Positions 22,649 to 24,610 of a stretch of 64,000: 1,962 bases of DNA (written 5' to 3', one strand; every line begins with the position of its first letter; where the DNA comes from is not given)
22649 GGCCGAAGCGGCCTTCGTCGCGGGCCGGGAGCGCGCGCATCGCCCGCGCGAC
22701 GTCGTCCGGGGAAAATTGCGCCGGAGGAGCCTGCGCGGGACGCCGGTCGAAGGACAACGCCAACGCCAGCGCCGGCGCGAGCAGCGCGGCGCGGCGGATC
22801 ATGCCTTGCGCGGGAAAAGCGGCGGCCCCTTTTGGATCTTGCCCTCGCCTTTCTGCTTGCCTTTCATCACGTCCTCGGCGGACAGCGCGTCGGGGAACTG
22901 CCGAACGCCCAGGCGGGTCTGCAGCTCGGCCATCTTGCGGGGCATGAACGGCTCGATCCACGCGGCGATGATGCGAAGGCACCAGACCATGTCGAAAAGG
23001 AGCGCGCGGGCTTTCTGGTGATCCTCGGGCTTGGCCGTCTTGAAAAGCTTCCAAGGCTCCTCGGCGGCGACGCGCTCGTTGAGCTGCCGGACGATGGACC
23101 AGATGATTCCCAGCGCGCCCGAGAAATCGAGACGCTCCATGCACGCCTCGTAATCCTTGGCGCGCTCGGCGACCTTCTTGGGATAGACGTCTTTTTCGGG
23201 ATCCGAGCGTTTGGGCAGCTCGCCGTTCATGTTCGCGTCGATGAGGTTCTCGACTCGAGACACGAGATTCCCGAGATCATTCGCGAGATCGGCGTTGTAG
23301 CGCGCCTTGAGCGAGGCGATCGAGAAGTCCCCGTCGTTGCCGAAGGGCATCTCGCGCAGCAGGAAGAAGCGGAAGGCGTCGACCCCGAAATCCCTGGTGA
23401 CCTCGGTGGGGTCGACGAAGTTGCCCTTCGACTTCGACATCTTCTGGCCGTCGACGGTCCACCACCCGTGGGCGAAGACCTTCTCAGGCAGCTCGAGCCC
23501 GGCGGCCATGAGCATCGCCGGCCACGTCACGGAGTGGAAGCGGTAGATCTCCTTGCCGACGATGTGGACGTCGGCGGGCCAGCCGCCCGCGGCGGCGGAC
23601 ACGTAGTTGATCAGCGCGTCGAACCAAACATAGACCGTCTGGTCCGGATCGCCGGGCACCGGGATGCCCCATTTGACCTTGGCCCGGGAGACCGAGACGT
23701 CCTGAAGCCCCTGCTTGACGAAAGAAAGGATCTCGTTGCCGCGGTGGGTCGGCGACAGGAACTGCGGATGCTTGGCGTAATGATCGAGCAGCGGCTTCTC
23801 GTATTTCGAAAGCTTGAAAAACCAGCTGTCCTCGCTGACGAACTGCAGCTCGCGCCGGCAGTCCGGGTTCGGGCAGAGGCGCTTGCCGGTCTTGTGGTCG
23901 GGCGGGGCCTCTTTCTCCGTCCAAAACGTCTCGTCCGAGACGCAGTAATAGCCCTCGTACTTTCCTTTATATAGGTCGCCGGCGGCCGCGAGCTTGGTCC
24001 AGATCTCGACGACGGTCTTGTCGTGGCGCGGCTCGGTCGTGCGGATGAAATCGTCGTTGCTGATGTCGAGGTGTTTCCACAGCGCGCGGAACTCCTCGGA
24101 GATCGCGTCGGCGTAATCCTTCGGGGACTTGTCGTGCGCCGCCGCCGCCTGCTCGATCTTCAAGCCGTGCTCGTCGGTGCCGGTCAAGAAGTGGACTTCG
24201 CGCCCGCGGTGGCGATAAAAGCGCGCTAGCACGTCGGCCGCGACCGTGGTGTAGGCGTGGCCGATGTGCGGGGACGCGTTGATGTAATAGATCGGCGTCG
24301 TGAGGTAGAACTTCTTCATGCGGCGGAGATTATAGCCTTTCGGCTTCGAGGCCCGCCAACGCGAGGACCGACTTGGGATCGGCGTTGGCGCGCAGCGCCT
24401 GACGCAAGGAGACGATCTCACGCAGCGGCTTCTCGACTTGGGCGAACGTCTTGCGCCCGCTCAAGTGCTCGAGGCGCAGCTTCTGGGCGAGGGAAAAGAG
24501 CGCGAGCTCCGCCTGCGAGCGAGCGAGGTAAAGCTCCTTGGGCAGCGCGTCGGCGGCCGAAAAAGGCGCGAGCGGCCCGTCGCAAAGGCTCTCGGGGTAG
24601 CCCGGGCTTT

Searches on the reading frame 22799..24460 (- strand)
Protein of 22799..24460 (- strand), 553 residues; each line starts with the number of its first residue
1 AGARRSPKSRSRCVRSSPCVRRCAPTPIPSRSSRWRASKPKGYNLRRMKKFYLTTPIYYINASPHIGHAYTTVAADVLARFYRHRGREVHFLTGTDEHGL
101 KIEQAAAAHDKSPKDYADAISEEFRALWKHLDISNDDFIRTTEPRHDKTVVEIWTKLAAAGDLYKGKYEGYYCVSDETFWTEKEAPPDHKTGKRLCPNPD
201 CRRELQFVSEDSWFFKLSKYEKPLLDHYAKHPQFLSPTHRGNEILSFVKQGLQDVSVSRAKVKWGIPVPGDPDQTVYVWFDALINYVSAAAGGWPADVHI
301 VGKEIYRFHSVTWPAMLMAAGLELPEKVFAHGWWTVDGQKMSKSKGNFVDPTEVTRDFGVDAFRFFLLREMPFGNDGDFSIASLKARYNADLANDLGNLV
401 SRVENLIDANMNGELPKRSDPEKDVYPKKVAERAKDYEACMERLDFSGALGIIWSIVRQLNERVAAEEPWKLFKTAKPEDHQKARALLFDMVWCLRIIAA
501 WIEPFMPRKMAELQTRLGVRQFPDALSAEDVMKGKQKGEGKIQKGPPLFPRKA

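Call 7: search_protein_families(library=pfam, proteins=[window:22799-24460:-], max_evalue=0.001)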
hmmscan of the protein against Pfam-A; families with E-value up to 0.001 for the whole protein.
window:22799-24460:- (553 aa): 5 families
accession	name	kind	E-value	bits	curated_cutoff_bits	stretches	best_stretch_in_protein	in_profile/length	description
PF09334.17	tRNA-synt_1g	-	1.4e-106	357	20.1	1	52-403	2-390/391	tRNA synthetases class I (M)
PF00133.28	tRNA-synt_1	-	4.9e-34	118.2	22.7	3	293-376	326-410/414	tRNA synthetases class I (I, L, M and V)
PF01406.26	tRNA-synt_1e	-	2.2e-14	54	27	2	62-175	21-134/301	tRNA synthetases class I (C) catalytic domain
PF19303.5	Anticodon_3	-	1.6e-05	25.3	23.5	1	427-521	15-105/152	Anticodon binding domain of methionyl tRNA ligase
PF01921.24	tRNA-synt_1f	-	0.00049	19.6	27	0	325-372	267-314/360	tRNA synthetases class I (K)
